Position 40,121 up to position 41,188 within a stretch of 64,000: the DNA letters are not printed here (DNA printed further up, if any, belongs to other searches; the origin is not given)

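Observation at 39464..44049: Candidate undescribed membrane-linked molybdoenzyme: hotdog protein + H-x13-H x2 membrane protein + ferredoxin-fused, Tat-less bis-MGD oxidoreductase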

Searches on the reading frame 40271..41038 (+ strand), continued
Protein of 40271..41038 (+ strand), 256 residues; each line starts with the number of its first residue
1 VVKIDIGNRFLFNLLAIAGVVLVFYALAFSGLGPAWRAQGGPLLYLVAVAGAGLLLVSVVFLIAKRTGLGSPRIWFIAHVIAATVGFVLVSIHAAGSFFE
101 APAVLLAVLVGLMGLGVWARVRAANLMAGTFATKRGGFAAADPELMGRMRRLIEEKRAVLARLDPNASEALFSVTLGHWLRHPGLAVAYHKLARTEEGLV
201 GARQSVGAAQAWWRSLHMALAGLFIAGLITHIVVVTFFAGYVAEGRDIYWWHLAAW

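Call 36: search_protein_families(library=pfam, proteins=[L029:3522-6254:+, L042:2704-4719:+, L034:4880-5794:+, L021:3621-5210:+, L075:12655-13821:-, L033:11936-13012:+, L042:15211-16179:+, L046:1400-2482:+, L041:310-1470:+, L071:1975-2976:+], max_evalue=0.00001)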
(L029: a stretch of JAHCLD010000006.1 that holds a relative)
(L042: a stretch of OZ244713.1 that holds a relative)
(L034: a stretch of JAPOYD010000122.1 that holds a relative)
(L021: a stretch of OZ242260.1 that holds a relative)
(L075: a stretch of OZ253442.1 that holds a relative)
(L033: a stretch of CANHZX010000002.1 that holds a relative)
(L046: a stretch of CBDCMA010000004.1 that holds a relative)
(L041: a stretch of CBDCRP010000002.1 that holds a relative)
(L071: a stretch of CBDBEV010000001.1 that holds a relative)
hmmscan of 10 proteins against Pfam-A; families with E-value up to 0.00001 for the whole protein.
L029:3522-6254:+ (911 aa): 8 families
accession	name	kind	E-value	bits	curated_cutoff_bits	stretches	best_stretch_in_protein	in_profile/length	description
PF13549.11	ATP-grasp_5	-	1.5e-90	302.9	27.6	1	501-722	2-221/221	ATP-grasp domain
PF13607.11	Succ_CoA_lig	-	4.5e-53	179.2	27.4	1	174-311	1-138/138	Succinyl-CoA ligase like flavodoxin domain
PF13380.12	CoA_binding_2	-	4.1e-22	79.2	22.8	1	33-158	2-115/116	CoA binding domain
PF02629.25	CoA_binding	-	1.5e-11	45.4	22.3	1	30-122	2-97/97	CoA binding domain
PF00583.31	Acetyltransf_1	-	1.7e-11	44.9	20.7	1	802-893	24-116/116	Acetyltransferase (GNAT) family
PF19045.5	Ligase_CoA_2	-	7.6e-11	42.7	23.7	1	324-454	3-138/162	Ligase-CoA domain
PF13302.13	Acetyltransf_3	-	4.1e-08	34.5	25.4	1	756-893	2-137/138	Acetyltransferase (GNAT) domain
PF13508.13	Acetyltransf_7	-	1.5e-07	32.1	27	1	814-894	6-83/84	Acetyltransferase (GNAT) domain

L042:2704-4719:+ (672 aa): 3 families
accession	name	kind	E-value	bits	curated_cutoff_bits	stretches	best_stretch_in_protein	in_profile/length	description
PF01968.24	Hydantoinase_A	-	3.2e-102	342.1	22.9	1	202-482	1-290/291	Hydantoinase/oxoprolinase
PF05378.19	Hydant_A_N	-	2.3e-51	174.4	25.2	1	11-183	1-175/176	Hydantoinase/oxoprolinase N-terminal region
PF19278.4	Hydant_A_C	-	3.1e-14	53.3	21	1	497-669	12-191/193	Hydantoinase/oxoprolinase C-terminal domain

L034:4880-5794:+ (305 aa): 1 family
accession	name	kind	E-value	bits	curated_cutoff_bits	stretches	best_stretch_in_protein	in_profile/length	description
PF01063.24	Aminotran_4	-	2.7e-43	148.8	28.5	1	33-264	1-223/223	Amino-transferase class IV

L021:3621-5210:+ (530 aa): 1 family
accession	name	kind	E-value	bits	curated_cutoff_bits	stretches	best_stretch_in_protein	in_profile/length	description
PF02538.19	Hydantoinase_B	-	4e-209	695.8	26.8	1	6-528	1-518/519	Hydantoinase B/oxoprolinase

L075:12655-13821:- (389 aa): 3 families
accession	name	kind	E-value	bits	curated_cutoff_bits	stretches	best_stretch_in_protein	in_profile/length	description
PF00266.25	Aminotran_5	-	1.6e-83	281.2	21.5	1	4-366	1-371/371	Aminotransferase class-V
PF01212.27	Beta_elim_lyase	-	5.4e-08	32.9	27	1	50-177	37-169/288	Beta-eliminating lyase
PF01041.23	DegT_DnrJ_EryC1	-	2.9e-06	27.2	19.8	1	69-184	45-153/360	DegT/DnrJ/EryC1/StrS aminotransferase family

L033:11936-13012:+ (359 aa): 3 families
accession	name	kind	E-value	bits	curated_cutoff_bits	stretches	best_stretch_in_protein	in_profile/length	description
PF00730.31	HhH-GPD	-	6.3e-23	81.6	26.2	1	43-173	2-104/108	HhH-GPD superfamily base excision DNA repair protein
PF14815.12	NUDIX_4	-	5.5e-22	78.1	35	1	242-351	2-113/113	NUDIX domain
PF00633.29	HHH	-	2.9e-06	27.3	24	1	107-134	2-29/30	Helix-hairpin-helix motif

L042:15211-16179:+ (323 aa): 1 family
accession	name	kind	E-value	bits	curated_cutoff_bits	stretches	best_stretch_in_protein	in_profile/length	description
PF02073.20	Peptidase_M29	-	1.6e-08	34.3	27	1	125-286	184-349/406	Thermophilic metalloprotease (M29)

L046:1400-2482:+ (361 aa): 2 families
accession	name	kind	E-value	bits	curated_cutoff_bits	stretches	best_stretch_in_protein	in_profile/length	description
PF02826.25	2-Hacid_dh_C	-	2.1e-62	210.1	25.1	1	142-320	1-178/178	D-isomer specific 2-hydroxyacid dehydrogenase, NAD binding domain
PF00389.36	2-Hacid_dh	-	1.4e-21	77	24.6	1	48-352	11-134/134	D-isomer specific 2-hydroxyacid dehydrogenase, catalytic domain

L041:310-1470:+ (387 aa): 2 families
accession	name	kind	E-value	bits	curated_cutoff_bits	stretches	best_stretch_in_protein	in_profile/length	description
PF00155.27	Aminotran_1_2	-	3e-69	234.4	19.7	1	31-380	2-361/361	Aminotransferase class I and II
PF01041.23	DegT_DnrJ_EryC1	-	5.3e-06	26.3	19.8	1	110-207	60-150/360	DegT/DnrJ/EryC1/StrS aminotransferase family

L071:1975-2976:+ (334 aa): 0 families

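Call 51: search_protein_representatives(alignment_id=A1)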
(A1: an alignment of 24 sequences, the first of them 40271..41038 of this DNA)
Query: 24 sequences, 257 profile positions. Proteins with E-value up to 0.001 (for the whole library): 283; up to 1e-10: 146; up to 1e-30: 83. The best 150 are listed.
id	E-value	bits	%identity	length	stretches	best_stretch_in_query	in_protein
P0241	2.0e-108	378.1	-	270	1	2-257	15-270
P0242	8.6e-98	343.2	-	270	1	2-257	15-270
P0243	1.1e-88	313.4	-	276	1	7-257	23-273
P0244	2.5e-88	312.2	-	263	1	3-254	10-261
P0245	4.7e-87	308.1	-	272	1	2-257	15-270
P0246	1.7e-84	299.7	-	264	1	5-257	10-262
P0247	6.1e-84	297.8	-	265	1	4-257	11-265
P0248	9.0e-83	294.0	-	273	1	2-257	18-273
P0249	2.2e-82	292.7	-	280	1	2-257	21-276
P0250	5.3e-82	291.5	-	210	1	2-207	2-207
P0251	7.9e-82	290.9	-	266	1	1-254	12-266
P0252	8.8e-81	287.5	-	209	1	1-203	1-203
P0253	7.3e-77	274.6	-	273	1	3-257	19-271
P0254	3.2e-76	272.5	-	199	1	59-257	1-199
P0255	2.4e-74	266.4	-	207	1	51-256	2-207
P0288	9.5e-48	179.2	-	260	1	7-255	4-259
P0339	3.2e-26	108.7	-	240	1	18-235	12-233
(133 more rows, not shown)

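Call 53: find_encoding_contigs(protein=P0288, flank=6000, max_places=2)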
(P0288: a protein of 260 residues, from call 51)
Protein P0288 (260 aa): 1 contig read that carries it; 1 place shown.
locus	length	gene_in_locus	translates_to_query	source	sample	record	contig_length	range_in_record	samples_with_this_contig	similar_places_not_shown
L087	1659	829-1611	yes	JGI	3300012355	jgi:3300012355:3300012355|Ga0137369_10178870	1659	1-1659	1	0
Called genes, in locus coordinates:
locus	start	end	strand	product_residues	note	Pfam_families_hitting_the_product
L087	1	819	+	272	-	?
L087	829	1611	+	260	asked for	-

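Call 54: find_encoding_contigs(protein=P0339, flank=6000, max_places=2)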
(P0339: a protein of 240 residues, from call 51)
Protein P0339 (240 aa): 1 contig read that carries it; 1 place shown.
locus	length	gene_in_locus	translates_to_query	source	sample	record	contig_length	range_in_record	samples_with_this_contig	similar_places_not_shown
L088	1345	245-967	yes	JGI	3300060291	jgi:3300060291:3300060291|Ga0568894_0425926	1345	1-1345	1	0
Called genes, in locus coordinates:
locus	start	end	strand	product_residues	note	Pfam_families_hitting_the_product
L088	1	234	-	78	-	?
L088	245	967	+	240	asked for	-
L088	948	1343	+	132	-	?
